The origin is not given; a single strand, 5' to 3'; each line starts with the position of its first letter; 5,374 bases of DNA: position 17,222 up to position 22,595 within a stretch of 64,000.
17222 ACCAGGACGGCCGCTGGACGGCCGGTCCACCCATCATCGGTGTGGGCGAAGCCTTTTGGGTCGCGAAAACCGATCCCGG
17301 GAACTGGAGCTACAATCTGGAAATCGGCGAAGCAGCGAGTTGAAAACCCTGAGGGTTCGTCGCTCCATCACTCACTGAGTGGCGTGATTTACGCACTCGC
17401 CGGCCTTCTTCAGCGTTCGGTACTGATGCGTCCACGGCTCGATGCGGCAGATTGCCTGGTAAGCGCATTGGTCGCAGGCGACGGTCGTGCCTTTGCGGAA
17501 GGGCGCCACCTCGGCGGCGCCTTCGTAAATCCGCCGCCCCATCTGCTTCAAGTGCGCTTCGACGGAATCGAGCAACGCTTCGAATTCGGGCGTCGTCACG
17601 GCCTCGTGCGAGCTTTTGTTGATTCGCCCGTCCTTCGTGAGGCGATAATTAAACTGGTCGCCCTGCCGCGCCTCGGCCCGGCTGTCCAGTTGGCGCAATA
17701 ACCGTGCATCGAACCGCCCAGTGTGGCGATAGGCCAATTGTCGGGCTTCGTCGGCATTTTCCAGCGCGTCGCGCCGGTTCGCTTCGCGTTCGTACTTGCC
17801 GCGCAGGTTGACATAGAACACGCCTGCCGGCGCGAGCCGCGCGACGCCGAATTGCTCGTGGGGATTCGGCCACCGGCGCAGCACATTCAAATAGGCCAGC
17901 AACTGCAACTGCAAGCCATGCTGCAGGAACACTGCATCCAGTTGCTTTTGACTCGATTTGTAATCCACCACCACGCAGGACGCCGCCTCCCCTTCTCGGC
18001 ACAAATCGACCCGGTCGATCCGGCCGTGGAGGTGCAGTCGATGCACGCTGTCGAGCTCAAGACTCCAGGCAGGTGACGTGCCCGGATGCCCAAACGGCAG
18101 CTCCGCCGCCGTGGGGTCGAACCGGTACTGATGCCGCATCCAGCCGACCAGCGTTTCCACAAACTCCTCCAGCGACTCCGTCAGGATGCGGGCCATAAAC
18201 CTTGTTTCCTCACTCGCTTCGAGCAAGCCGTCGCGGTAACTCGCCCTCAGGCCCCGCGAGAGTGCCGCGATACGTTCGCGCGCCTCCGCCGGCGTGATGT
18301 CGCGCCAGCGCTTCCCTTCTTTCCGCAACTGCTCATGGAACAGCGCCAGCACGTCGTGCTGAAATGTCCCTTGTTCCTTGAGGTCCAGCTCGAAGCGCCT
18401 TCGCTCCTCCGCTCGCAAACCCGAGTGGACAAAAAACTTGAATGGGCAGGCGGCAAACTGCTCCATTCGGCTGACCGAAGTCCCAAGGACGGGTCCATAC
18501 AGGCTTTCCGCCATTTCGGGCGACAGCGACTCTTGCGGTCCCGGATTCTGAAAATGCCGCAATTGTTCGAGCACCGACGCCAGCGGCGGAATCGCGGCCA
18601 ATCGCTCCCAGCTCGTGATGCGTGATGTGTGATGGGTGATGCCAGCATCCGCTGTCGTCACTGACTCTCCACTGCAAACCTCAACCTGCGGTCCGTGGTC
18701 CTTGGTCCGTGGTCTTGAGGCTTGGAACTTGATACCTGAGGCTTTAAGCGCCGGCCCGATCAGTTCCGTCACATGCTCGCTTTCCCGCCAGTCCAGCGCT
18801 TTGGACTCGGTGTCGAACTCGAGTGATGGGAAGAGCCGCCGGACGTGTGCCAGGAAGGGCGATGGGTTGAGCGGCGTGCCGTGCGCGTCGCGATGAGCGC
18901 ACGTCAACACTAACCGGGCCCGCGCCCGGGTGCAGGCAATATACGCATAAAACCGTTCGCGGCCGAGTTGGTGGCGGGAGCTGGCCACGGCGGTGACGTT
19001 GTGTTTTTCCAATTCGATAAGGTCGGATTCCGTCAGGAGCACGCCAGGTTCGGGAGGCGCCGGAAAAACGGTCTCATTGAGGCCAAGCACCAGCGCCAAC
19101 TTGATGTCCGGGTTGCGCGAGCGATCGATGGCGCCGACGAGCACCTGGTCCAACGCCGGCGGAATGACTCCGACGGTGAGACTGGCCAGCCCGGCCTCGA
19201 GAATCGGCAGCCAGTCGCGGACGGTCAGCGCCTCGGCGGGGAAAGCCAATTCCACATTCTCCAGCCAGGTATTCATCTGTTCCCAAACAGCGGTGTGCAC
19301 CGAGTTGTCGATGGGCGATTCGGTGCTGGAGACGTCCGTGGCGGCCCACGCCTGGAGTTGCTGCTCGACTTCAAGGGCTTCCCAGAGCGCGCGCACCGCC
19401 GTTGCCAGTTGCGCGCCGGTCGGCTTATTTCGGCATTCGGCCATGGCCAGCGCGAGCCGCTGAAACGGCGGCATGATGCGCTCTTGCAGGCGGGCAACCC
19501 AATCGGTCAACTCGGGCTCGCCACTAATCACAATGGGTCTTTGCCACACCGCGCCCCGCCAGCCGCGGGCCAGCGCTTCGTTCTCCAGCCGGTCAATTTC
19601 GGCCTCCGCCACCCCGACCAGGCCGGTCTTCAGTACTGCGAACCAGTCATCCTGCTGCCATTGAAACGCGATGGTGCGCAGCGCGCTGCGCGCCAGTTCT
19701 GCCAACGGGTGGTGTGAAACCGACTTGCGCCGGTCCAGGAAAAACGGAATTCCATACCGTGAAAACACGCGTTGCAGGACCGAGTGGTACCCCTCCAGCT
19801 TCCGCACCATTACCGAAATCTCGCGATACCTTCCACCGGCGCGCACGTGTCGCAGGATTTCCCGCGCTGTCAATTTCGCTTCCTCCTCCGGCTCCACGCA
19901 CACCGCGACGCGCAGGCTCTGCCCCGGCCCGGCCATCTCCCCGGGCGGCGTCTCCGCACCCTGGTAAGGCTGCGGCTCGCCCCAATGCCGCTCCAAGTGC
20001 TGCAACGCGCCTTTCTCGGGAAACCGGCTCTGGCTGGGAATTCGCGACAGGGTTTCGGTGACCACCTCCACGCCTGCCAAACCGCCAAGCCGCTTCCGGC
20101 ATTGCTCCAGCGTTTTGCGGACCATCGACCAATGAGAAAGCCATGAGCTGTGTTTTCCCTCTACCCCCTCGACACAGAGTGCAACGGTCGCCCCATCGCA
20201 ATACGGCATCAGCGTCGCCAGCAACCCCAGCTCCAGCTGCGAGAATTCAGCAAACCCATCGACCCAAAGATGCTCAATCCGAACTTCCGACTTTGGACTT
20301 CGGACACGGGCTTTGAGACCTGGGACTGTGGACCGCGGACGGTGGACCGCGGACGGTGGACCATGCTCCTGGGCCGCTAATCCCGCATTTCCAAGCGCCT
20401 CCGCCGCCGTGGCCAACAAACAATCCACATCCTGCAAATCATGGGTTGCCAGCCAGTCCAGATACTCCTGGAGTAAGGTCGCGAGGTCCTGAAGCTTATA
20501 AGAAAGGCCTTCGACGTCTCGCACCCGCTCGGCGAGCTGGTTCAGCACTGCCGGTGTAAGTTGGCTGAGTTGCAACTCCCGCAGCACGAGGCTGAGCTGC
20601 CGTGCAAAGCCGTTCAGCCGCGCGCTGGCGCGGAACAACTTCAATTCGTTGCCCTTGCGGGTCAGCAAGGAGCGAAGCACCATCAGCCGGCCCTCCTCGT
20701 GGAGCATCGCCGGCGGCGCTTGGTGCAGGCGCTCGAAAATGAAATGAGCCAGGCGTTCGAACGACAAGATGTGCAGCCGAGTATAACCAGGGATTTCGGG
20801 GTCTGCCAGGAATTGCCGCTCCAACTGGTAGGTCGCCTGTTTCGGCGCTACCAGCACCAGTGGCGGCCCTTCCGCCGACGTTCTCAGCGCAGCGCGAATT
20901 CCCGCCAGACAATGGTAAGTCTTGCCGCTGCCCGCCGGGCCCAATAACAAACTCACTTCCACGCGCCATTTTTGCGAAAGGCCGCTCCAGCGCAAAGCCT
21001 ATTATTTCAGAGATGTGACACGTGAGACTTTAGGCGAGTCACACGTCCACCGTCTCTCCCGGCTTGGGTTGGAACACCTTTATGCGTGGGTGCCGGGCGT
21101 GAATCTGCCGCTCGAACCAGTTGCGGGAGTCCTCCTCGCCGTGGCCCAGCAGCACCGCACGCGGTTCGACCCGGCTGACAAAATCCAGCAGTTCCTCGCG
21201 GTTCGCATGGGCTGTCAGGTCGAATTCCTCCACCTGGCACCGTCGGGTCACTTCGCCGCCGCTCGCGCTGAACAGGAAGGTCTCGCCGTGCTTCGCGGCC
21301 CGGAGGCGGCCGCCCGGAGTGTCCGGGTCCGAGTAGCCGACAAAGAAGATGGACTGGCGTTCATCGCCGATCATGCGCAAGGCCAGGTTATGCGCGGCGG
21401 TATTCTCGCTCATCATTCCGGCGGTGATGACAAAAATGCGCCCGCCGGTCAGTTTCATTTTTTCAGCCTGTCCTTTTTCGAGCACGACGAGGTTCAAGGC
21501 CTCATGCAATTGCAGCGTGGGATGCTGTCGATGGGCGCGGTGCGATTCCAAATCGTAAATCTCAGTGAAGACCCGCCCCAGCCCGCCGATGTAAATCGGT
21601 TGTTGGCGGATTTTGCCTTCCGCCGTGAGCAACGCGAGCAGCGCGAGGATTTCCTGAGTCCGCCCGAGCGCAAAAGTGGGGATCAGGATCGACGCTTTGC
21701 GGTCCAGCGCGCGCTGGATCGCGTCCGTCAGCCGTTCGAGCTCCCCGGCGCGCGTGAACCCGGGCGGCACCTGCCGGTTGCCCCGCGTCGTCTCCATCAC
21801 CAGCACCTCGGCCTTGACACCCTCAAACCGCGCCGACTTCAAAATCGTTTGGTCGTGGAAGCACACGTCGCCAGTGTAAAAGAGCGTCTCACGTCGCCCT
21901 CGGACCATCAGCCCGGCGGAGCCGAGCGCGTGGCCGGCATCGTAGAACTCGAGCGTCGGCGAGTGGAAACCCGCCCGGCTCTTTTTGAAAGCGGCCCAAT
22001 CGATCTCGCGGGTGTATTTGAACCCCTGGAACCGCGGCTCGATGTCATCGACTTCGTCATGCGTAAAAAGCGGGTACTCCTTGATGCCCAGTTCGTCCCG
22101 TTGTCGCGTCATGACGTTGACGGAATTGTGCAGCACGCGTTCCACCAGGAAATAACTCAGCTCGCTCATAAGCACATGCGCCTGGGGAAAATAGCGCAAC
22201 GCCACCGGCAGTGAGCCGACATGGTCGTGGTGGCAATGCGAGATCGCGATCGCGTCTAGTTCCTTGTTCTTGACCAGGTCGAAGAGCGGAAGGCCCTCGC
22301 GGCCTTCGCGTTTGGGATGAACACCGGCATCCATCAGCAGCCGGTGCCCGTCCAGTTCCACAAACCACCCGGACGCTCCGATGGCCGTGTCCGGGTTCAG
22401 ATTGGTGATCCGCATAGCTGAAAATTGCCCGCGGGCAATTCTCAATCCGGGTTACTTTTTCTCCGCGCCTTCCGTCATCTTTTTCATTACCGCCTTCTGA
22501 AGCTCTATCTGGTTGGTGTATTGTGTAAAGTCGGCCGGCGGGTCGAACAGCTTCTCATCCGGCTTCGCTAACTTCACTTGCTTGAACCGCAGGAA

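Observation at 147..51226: Dispersed family of degenerate heptanucleotide (7-8 nt) tandem arrays at 15 or more loci, reusing the same unit vocabulary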

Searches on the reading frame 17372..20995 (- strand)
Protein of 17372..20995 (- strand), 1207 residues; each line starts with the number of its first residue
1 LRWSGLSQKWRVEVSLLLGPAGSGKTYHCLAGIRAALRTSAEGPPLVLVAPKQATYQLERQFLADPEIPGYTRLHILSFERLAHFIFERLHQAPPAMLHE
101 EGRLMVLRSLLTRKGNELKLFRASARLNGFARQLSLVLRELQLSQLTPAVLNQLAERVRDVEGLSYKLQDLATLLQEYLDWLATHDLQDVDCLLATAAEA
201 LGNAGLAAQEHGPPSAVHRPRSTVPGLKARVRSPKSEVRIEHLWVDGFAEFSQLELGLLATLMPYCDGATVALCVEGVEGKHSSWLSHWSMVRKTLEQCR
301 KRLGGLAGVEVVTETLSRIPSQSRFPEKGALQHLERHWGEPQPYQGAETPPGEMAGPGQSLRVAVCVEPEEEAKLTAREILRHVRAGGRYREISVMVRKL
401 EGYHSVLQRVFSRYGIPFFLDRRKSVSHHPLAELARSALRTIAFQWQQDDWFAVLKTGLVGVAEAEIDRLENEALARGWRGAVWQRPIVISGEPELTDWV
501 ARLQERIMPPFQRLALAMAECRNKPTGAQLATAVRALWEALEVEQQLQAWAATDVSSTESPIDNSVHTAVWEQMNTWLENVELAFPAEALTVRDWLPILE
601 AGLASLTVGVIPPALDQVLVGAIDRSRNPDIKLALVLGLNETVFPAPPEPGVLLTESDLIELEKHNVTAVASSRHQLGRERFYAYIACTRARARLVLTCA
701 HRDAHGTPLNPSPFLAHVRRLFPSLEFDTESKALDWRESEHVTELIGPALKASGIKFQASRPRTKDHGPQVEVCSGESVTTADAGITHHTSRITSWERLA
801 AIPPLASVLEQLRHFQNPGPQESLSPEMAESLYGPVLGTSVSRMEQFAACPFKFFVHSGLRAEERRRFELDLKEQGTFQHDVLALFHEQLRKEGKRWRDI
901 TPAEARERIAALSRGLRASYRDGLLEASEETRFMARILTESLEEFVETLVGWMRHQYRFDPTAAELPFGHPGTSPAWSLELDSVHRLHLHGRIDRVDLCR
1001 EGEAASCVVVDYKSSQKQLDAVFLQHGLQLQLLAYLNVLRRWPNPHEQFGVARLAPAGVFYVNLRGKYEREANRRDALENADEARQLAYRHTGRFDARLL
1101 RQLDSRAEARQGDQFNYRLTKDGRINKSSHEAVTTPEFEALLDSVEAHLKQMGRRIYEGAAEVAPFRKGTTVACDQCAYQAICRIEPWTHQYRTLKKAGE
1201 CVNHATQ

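Call 11: search_protein_families(library=pfam, proteins=[window:17372-20995:-])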
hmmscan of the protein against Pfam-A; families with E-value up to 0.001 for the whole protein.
window:17372-20995:- (1207 aa): 3 families
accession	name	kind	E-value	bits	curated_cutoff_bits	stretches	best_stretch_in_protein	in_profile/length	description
PF21445.3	ADDB_N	-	8.2e-52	176.6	26.6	2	17-201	2-190/290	ADDB, N-terminal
PF12705.13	PDDEXK_1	-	6.5e-37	128.2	22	1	840-1184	3-247/247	PD-(D/E)XK nuclease superfamily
PF13361.12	UvrD_C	-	1.8e-05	24.8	25.6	0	354-420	35-100/350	UvrD-like helicase C-terminal domain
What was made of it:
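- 18604..18745 (-): Two in-frame arrays inside addB, around aa 750-793. Plus-strand units are GTGATGN x4, then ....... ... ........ The ORF is intact and carries ADDB_N and PDDEXK_1 domains (call 11).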

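Call 13: find_related_loci(query=window:17372-20995:-, collection=genome_contigs, flank=10000)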
Query window:17372-20995:- (1207 aa) in genome_contigs; peptide patterns used: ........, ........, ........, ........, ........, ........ (x = any residue, [..] = any of these).
31 stretches matched a pattern; 11 encode a relative of the query (tblastn E <= 1e-3); 11 distinct loci.
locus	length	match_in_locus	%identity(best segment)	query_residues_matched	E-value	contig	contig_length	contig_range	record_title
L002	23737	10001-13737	48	12-1196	0e+0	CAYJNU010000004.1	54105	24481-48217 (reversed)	MAG TPA_asm: uncultured Verrucomicrobiota bacterium isolate ERP124720_co1_187 genome assembly, contig: NODE_847_length_5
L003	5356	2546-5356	53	12-966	0e+0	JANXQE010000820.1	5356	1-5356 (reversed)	MAG: Limisphaerales bacterium isolate GL140_4_concoct_305_sub GL140_4_k141_2405573, whole genome shotgun sequence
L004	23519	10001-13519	62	12-1200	0e+0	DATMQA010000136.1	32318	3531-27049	MAG TPA_asm: Candidatus Binatia bacterium isolate SMAG_U12916 k141_630283, whole genome shotgun sequence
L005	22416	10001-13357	44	1-1200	0e+0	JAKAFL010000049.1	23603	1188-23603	MAG: bacterium isolate WY1.bin93 NODE_3117_length_23603_cov_3.500682, whole genome shotgun sequence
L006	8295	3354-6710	44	1-1200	0e+0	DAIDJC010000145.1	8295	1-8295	MAG TPA_asm: Limisphaerales bacterium isolate clean1975 NODE_145_length_8295_cov_3.599416, whole genome shotgun sequence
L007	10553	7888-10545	51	12-926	0e+0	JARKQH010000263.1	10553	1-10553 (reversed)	MAG: Verrucomicrobiota bacterium isolate Reactor_maxbin.083 k141_927658, whole genome shotgun sequence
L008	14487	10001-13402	57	12-1196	0e+0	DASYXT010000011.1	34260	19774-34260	MAG TPA_asm: Verrucomicrobiia bacterium isolate SMAG_U6315 k141_1044361, whole genome shotgun sequence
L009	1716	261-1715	56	4-459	1e-173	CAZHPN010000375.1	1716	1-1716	MAG TPA_asm: uncultured bacterium isolate binchicken_co3_336 genome assembly, contig: NODE_262474_length_1716_cov_3.1444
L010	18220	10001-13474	26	14-1196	8e-112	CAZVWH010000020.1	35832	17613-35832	MAG TPA_asm: uncultured Pirellulales bacterium isolate binchicken_co262_238 genome assembly, contig: NODE_1008_length_35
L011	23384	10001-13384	52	12-1197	0e+0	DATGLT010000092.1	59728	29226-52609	MAG TPA_asm: Verrucomicrobiia bacterium isolate SMAG_U9893 k141_167252, whole genome shotgun sequence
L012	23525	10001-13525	51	6-1206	0e+0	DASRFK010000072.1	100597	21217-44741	MAG TPA_asm: Verrucomicrobiia bacterium isolate SMAG_U10030 k141_520554, whole genome shotgun sequence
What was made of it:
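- On Cyanobacterial STRR: Most related contigs are titled Verrucomicrobiota, Verrucomicrobiia or Limisphaerales; the closest, L004, is binned as Candidatus Binatia (call 13).
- Closest known: STRR. Different: The host phylum is different (call 13).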

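Call 46: search_solved_structures(query=window:17372-20995:-, show_alignments=1, max_evalue=0.01)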
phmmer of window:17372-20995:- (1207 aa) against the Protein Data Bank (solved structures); distinct sequences matched with E-value up to 0.01: 1.
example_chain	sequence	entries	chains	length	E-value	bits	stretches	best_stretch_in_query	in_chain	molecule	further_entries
3u44_B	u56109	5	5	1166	6.7e-99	335.4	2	237-1197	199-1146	ATP-dependent helicase/deoxyribonuclease subunit B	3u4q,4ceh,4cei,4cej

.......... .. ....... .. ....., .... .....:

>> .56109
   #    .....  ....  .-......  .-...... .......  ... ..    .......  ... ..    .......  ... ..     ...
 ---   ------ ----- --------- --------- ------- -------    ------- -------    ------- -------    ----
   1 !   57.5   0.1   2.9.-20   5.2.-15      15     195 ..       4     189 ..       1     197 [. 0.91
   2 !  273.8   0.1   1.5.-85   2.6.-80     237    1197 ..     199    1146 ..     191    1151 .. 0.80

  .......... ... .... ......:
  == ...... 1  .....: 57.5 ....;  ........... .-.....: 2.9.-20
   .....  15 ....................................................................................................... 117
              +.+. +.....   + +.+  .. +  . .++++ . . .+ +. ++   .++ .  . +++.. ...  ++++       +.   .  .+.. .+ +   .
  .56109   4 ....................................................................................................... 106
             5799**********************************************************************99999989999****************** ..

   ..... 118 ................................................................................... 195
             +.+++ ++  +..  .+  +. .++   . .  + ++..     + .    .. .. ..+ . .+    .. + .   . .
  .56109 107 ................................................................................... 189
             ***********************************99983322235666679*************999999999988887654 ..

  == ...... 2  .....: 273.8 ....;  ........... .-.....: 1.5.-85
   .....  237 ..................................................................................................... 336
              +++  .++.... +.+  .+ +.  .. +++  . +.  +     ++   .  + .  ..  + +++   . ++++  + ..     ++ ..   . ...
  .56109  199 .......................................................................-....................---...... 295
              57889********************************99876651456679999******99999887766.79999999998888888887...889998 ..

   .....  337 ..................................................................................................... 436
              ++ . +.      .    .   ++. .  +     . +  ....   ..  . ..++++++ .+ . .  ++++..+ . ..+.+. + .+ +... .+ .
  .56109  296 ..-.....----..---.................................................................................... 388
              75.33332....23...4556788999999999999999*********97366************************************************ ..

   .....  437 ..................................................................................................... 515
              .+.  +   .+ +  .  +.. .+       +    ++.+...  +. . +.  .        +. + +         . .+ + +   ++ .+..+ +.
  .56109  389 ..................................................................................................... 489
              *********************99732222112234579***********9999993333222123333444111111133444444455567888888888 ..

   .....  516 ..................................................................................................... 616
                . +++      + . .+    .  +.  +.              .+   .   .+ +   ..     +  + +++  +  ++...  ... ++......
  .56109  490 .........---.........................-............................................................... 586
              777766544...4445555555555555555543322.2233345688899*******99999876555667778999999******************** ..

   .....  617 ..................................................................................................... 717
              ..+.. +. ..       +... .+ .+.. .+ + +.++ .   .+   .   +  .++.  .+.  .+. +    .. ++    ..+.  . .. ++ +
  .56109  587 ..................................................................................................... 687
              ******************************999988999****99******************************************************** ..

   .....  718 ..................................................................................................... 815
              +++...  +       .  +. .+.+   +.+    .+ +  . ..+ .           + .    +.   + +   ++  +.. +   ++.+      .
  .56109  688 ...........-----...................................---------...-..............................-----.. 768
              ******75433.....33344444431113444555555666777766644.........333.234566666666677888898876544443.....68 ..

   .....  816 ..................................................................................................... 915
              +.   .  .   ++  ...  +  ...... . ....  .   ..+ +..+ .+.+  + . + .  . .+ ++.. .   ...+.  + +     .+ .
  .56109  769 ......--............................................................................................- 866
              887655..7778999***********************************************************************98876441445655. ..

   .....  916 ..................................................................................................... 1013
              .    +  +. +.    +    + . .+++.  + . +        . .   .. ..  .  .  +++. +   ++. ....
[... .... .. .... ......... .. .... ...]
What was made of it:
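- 18604..18745 (-): About 15 extra residues relative to B. subtilis AddB, 3U44 (call 46).
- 20281..20364 (-): In-frame array of 12 units (84 nt, 28 codons) inside addB, around aa 210-238. The anchor is GGAC. The region is unaligned to 3U44_B (call 46).
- addB sites around aa 210-238 and 750-793 are insertions relative to B. subtilis AddB (call 46).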

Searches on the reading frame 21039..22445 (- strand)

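Call 59: search_protein_families(library=pfam, max_evalue=0.00001, proteins=[window:21039-22445:-])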
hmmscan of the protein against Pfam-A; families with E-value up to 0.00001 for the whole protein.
window:21039-22445:- (468 aa): 5 families
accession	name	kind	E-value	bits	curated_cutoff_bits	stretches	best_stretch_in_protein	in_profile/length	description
PF10996.14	Beta-Casp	-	3e-11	44.3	27.7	1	263-381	1-120/120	Beta-Casp domain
PF07521.17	RMMBL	-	3e-11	43.6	21.6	1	399-458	2-61/63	Zn-dependent metallo-hydrolase RNA specificity domain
PF00753.33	Lactamase_B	-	2e-08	34.9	22.7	1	25-142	7-97/196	Metallo-beta-lactamase superfamily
PF16661.11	Lactamase_B_6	-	1.2e-06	28.5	27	1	29-208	2-176/193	Metallo-beta-lactamase superfamily domain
PF12706.13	Lactamase_B_2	-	1.4e-06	28.5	27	0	34-221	1-166/200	Beta-lactamase superfamily domain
